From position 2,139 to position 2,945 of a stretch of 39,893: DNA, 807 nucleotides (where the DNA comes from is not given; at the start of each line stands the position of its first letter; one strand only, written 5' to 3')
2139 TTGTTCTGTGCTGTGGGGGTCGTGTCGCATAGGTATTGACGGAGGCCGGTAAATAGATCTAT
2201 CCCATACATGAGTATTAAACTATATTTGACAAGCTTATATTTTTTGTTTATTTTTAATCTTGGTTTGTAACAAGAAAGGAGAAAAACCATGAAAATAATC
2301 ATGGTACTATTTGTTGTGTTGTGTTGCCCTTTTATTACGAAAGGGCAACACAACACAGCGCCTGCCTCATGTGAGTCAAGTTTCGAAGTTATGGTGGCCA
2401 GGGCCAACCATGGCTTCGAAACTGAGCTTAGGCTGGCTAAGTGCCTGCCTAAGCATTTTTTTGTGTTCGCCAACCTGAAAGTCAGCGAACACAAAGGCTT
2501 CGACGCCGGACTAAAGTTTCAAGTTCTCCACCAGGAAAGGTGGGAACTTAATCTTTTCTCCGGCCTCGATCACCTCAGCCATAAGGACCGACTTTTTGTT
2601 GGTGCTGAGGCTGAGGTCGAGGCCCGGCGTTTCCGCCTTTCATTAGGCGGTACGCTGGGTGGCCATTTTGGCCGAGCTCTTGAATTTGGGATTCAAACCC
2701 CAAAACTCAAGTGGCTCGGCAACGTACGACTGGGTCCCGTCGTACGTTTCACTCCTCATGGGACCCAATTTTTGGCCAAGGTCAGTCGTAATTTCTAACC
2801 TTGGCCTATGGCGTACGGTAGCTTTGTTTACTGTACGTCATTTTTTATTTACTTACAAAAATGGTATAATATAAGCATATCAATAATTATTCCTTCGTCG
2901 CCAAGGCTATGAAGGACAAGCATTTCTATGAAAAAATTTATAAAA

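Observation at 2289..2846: GC-rich 0.55-kb module tiled end to end with strong stem-loops: large structured RNA or palindrome-built foreign gene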

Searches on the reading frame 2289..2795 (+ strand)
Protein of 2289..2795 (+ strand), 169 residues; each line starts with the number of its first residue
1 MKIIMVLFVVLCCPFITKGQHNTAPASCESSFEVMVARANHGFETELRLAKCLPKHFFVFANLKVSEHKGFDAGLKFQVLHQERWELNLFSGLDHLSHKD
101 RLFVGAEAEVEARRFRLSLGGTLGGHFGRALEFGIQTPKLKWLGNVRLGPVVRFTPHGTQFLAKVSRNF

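Call 8: search_protein_families(library=pfam, proteins=[window:2289-2795:+], max_evalue=1)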
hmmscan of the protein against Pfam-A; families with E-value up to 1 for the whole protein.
window:2289-2795:+ (169 aa): 0 families

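Call 11: find_homologous_proteins(query=window:2289-2795:+, max_evalue=10)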
Query window:2289-2795:+ (169 aa): 2 proteins with E <= 10 among 413 candidates.
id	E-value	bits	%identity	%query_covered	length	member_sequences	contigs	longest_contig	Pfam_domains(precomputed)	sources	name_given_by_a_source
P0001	9.7e-109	379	99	100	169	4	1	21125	-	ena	-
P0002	3.4e-48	181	51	99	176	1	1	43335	-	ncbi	-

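Call 13: find_encoding_contigs(protein=P0002, flank=6000)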
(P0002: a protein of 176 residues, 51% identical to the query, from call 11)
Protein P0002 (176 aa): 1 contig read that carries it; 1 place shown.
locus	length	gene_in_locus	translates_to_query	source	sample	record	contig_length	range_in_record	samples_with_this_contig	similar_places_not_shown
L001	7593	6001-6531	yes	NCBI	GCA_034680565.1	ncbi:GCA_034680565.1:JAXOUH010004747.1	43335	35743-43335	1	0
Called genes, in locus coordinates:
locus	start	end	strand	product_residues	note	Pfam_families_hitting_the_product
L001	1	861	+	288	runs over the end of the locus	PF01116:F_bP_aldolase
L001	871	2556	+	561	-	PF01565:FAD_binding_4, PF02913:FAD-oxidase_C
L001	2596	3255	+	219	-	PF01386:Ribosomal_L25p, PF14693:Ribosomal_TL5_C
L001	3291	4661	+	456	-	PF13406:SLT_2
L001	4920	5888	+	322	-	PF03462:PCRF, PF00472:RF-1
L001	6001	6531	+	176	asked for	-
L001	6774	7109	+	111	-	PF00076:RRM_1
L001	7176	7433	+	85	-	-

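Call 14: find_encoding_contigs(protein=P0001, flank=6000)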
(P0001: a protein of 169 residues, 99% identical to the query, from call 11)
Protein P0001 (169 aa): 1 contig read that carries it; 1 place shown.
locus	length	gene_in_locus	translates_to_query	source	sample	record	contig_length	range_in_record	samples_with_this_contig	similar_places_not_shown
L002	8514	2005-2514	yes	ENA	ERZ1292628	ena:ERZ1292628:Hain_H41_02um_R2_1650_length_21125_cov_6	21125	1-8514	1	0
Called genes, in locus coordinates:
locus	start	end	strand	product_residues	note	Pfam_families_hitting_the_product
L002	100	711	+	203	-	PF03575:Peptidase_S51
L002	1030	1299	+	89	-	PF05263:DUF722 (faint), PF07638:Sigma70_ECF (weak), PF08281:Sigma70_r4_2, PF04545:Sigma70_r4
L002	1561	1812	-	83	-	PF13376:OmdA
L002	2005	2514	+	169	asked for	-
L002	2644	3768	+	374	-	PF26514:DUF8173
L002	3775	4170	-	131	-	PF01741:MscL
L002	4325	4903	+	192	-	PF01471:PG_binding_1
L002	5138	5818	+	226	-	PF04402:SIMPL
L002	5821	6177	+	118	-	PF01641:SelR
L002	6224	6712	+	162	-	PF01625:PMSR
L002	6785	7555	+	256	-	PF00702:Hydrolase (faint), PF05116:S6PP (faint), PF08282:Hydrolase_3 (weak), PF03332:PMM, PF08282:Hydrolase_3 (weak)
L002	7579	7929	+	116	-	PF01050:MannoseP_isomer, PF07883:Cupin_2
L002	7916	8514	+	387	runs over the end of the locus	PF04041:Glyco_hydro_130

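Call 22: find_related_loci(query=A2, collection=genome_contigs, flank=5000)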
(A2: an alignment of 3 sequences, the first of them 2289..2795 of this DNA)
Query A2 (169 aa) in genome_contigs; peptide patterns used: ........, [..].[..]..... (x = any residue, [..] = any of these).
56 stretches matched a pattern, but none encodes a relative of the query by tblastn (E <= 1e-3).

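Call 23: find_related_loci(query=A2, collection=metagenome_contigs, flank=5000)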
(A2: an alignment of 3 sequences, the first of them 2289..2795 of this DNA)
Query A2 (169 aa) in metagenome_contigs; peptide patterns used: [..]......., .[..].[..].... (x = any residue, [..] = any of these).
235 stretches matched a pattern, but none encodes a relative of the query by tblastn (E <= 1e-3).
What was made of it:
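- Tried and rejected: The first scans of genome_contigs and metagenome_contigs with the 3-sequence alignment found nothing (calls 22, 23).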

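Call 28: search_protein_representatives(alignment_id=A2)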
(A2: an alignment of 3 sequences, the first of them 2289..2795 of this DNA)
Query: 3 sequences, 169 profile positions. Proteins with E-value up to 0.001 (for the whole library): 2; up to 1e-10: 2; up to 1e-30: 2. The best 2 are listed.
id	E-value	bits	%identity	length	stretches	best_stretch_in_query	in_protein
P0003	1.2e-59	217.0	-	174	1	6-166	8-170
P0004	2.7e-39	150.8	-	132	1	35-166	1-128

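Call 32: find_encoding_contigs(protein=P0003, flank=6000)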
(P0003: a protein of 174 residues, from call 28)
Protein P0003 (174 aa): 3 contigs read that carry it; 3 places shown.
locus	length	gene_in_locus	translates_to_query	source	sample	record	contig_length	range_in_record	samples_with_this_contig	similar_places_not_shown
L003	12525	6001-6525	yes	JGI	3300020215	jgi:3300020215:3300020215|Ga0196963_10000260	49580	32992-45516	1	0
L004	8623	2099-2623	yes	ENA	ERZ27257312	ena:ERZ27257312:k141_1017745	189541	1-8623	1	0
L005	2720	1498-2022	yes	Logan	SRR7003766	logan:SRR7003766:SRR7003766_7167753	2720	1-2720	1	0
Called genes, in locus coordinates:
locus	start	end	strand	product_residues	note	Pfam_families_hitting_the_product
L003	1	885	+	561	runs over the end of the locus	PF01565:FAD_binding_4, PF02913:FAD-oxidase_C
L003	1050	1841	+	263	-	PF02729:OTCace_N, PF00185:OTCace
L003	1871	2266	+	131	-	-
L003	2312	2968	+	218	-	PF01386:Ribosomal_L25p, PF14693:Ribosomal_TL5_C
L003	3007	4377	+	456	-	PF13406:SLT_2 (weak)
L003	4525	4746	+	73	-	PF01197:Ribosomal_L31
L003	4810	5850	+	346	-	PF03462:PCRF, PF00472:RF-1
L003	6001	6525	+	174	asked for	-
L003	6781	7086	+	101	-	PF00076:RRM_1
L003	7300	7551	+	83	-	-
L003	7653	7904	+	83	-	PF09527:ATPase_gene1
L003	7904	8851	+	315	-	PF00119:ATP-synt_A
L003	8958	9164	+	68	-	PF00137:ATP-synt_C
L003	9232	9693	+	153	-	PF00430:ATP-synt_B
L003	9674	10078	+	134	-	PF00213:OSCP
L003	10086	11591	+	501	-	PF02874:ATP-synt_ab_N, PF00006:ATP-synt_ab, PF00306:ATP-synt_ab_C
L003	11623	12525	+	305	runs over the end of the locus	PF00231:ATP-synt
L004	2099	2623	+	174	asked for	-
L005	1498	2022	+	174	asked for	-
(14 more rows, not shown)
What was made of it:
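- The gene sits in a different genomic context in the window than in the other four lineages (calls 13, 14, 32).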

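Call 33: find_encoding_contigs(protein=P0004, flank=6000)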
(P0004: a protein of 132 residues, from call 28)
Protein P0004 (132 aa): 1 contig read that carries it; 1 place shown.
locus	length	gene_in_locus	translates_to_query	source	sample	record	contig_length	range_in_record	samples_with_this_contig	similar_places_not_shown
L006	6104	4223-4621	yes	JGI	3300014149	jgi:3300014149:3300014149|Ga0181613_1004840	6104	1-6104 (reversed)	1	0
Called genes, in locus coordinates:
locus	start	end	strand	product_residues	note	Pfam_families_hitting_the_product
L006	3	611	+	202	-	?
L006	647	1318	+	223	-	PF01386:Ribosomal_L25p, PF14693:Ribosomal_TL5_C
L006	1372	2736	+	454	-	-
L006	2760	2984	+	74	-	PF01197:Ribosomal_L31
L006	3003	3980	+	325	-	PF03462:PCRF, PF00472:RF-1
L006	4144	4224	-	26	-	-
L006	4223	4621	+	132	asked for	-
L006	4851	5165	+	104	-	PF00076:RRM_1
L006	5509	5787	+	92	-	-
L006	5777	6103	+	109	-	?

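Call 38: find_homologous_proteins(query=A4, max_evalue=1)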
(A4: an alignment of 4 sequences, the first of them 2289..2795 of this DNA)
Query A4 (4 sequences) (169 aa, profile of the alignment): 5 proteins with E <= 1 among 8000 candidates.
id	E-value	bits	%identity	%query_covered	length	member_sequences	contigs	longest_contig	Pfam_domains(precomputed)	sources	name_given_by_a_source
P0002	2.9e-90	318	51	99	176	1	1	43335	-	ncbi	-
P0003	6.7e-88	311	52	95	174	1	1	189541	-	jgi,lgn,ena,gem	-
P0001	4.0e-83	295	99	100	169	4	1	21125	-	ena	-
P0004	8.1e-63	229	49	78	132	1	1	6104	-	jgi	-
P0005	7.6e-55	203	39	93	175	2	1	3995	-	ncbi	-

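Call 41: find_encoding_contigs(protein=P0005, flank=6000)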
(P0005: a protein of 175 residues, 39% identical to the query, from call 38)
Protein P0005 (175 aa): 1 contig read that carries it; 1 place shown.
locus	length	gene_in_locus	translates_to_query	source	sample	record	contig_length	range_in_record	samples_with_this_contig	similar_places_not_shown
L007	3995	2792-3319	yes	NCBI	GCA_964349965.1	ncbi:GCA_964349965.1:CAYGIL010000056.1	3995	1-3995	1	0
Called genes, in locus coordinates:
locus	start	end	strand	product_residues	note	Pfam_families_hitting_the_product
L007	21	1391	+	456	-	PF13406:SLT_2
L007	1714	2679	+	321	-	PF03462:PCRF, PF00472:RF-1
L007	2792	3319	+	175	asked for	-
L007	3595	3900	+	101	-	PF00076:RRM_1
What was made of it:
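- In four lineages the next gene encodes an RRM RNA-binding protein (calls 13, 32, 33, 41).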

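Call 50: find_related_loci(query=A5, collection=genome_contigs, flank=4000)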
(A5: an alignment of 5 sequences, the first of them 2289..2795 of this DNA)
Query A5 (169 aa) in genome_contigs; peptide patterns used: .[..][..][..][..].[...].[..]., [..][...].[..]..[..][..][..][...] (x = any residue, [..] = any of these).
189 stretches matched a pattern; 1 encode a relative of the query (tblastn E <= 1e-3); 1 distinct loci.
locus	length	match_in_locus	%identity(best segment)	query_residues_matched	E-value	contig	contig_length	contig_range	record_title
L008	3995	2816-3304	39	9-166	2e-27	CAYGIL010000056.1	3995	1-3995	MAG TPA_asm: uncultured Candidatus Saccharibacteria bacterium isolate ERP113451_co3_28 genome assembly, contig: NODE_247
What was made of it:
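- On Outer-membrane-type beta-barrel proteins: Only one homologue carries a taxon label (Candidatus Saccharibacteria, call 50).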

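Call 51: find_related_loci(query=A5, collection=metagenome_contigs, flank=4000)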
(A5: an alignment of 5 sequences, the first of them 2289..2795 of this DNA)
Query A5 (169 aa) in metagenome_contigs; peptide patterns used: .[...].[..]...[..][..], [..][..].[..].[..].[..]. (x = any residue, [..] = any of these).
254 stretches matched a pattern; 1 encode a relative of the query (tblastn E <= 1e-3); 1 distinct loci.
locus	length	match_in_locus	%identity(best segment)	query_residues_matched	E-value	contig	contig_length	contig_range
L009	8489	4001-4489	52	6-166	5e-48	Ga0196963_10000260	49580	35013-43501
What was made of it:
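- Tried and rejected: The second scans only re-found L007 (as L008) and L003 (as L009) (calls 50, 51).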

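Call 52: predict_structure(alignment_id=A5)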
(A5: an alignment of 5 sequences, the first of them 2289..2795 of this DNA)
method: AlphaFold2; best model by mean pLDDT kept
length: 169 residues; sequences in the alignment: 5
mean_pLDDT: 75.9   pTM: 0.66
mean pLDDT of the five models: 75.9, 74.6, 71.3, 63.0, 47.3
residues with pLDDT >= 90: 18; 70-90: 105; 50-70: 21; < 50: 25
segments of 3 or more residues with pLDDT < 50: 1-25
pLDDT, mean of each block of 10 residues (from residue 1): 40 36 55 84 84 82 75 83 79 70 87 86 77 90 87 88 88
secondary structure, 60 per line:
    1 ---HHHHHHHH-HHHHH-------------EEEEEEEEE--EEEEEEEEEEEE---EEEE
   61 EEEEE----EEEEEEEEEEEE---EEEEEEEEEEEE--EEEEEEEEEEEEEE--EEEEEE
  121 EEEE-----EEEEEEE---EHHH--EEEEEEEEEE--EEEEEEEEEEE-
elements in order: H4-11 H13-17 E31-39 E42-53 E57-65 E70-81 E85-96 E99-112 E115-124 E130-136 E146-155 E158-168
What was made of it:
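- On Outer-membrane-type beta-barrel proteins: The AlphaFold2 model from 5 sequences has pLDDT 75.9, pTM 0.66 and 10 strands (call 52).
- AlphaFold gives a coherent all-beta model from only 5 sequences (pLDDT 75.9; call 52).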

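Call 56: fold_search(model_id=the predicted structure, library=pdb)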
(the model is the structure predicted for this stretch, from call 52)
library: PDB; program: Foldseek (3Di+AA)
matches with E <= 10: 1058; with E <= 0.001: 4
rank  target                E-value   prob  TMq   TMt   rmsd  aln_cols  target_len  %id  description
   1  4e1t                  1.4e-04  1.00  0.48  0.36   5.9       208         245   12  X-ray crystal structure of the transmembrane beta-domain from invasin from Yersinia pseudotuberculosis (released 2012-06-13)
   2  9fdg_MODEL_1_A        8.8e-04  1.00  0.47  0.45  10.5       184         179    9  Solution structure of a de novo designed 12-stranded transmembrane beta-barrel in LDAO micelles. (released 2024-10-16)
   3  4pr7_A                9.3e-04  1.00  0.53  0.53   4.9       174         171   11  KdgM porin in complex with disordered oligogalacturonate (released 2014-06-11)
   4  5o68_I                9.8e-04  1.00  0.46  0.34   7.4       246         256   11  Crystal Structure of the Pseudomonas functional amyloid secretion protein FapF - R157A mutant (released 2017-08-23)
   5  8uzl_C                1.3e-03  1.00  0.57  0.66   3.9       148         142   11  Designed Transmembrane beta-barrel- TMB10_163 (released 2024-07-17)
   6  8uzl_D                1.3e-03  1.00  0.49  0.57   4.8       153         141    9  Designed Transmembrane beta-barrel- TMB10_163 (released 2024-07-17)
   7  5g26                  1.9e-03  1.00  0.46  0.35   6.6       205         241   11  Unveiling the Mechanism Behind the in-meso Crystallization of Membrane Proteins (released 2017-02-15)
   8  5o68_C                2.4e-03  1.00  0.48  0.34   9.5       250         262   11  Crystal Structure of the Pseudomonas functional amyloid secretion protein FapF - R157A mutant (released 2017-08-23)
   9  4e1s                  2.4e-03  1.00  0.46  0.35   6.5       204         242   11  X-ray crystal structure of the transmembrane beta-domain from intimin from EHEC strain O157:H7 (released 2012-06-13)
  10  6x9z                  2.9e-03  1.00  0.40  0.52   6.0       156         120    7  De novo design of transmembrane beta-barrels (released 2021-02-17)
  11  1qjp                  2.9e-03  1.00  0.37  0.44  13.8       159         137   10  HIGH RESOLUTION STRUCTURE OF THE OUTER MEMBRANE PROTEIN A (OMPA) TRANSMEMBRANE DOMAIN (released 2000-06-30)
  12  5o68_K                3.1e-03  1.00  0.44  0.30   8.5       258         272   10  Crystal Structure of the Pseudomonas functional amyloid secretion protein FapF - R157A mutant (released 2017-08-23)
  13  3aeh_A                3.1e-03  0.98  0.36  0.25  12.1       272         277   10  Integral membrane domain of autotransporter Hbp (released 2010-07-07)
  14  8xua_A                3.8e-03  1.00  0.50  0.42  10.2       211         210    9  Oligogalacturonate-specific porin from Vibrio harveyi (VhGalP) (released 2024-12-25)
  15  6ehb_C                4.2e-03  1.00  0.38  0.23  11.2       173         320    9  OmpU, an outer membrane protein, of Vibrio cholerae (released 2018-04-25)
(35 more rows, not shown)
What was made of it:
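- On Outer-membrane-type beta-barrel proteins: The top Foldseek hits are all small TM barrels, but with E of about 1e-4 and TM-scores of about 0.5 (call 56).
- Closest known: Small transmembrane beta-barrels. Same: Foldseek E values of 1e-4 to 1e-3, with TM-scores of 0.47-0.57 (call 56).
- The predicted fold resembles membrane beta-barrels (call 56).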

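Call 57: search_protein_families(library=ncbifam, alignment_id=A5, max_evalue=1)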
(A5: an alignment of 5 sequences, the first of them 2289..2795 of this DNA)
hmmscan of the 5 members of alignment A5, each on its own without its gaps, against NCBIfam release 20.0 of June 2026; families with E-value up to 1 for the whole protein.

A. member 1, window:2289-2795:+ (169 aa): 0 families

B. families by the number of members that match (of 5 scanned): 0 families

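Call 58: search_solved_structures(query=A5, max_evalue=10)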
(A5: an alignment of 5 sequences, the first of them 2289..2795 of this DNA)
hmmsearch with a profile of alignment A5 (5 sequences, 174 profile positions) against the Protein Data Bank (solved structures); distinct sequences matched with E-value up to 10: 0.
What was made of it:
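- On Outer-membrane-type beta-barrel proteins: No Pfam, NCBIfam or PDB-sequence hit even at E values of 1-10 (calls 8, 57, 58).
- Closest known: Small transmembrane beta-barrels. Different: No sequence-profile similarity (calls 8, 57, 58).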

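Call 74: find_related_loci(query=A5, collection=viral_contigs, flank=4000)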
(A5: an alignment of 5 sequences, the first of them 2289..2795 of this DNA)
Query A5 (169 aa) in viral_contigs; peptide patterns used: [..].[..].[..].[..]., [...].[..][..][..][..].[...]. (x = any residue, [..] = any of these).
41 stretches matched a pattern, but none encodes a relative of the query by tblastn (E <= 1e-3).
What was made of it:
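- Tried and rejected: The viral_contigs scan found nothing (call 74).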

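Call 75: search_protein_families(library=phrogs, alignment_id=A5, max_evalue=0.1)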
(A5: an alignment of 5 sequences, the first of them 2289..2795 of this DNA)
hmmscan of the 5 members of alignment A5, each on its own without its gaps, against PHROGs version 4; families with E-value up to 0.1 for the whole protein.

A. member 1, window:2289-2795:+ (169 aa): 2 families
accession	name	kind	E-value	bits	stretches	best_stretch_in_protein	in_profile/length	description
phrog_16350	-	unknown function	0.015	16.6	1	60-104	19-61/72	-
phrog_5047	-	unknown function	0.095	13.7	0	58-104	73-117/128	-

B. families by the number of members that match (of 5 scanned): 2 families
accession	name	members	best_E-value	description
phrog_16350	-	1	0.015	-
phrog_5047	-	1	0.095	-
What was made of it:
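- There are no relatives on viral contigs and no PHROG match (calls 74, 75).
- Tried and rejected: Pfam, NCBIfam, PHROGs and a PDB sequence-profile search on the protein or family found nothing (calls 8, 57, 75, 58).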
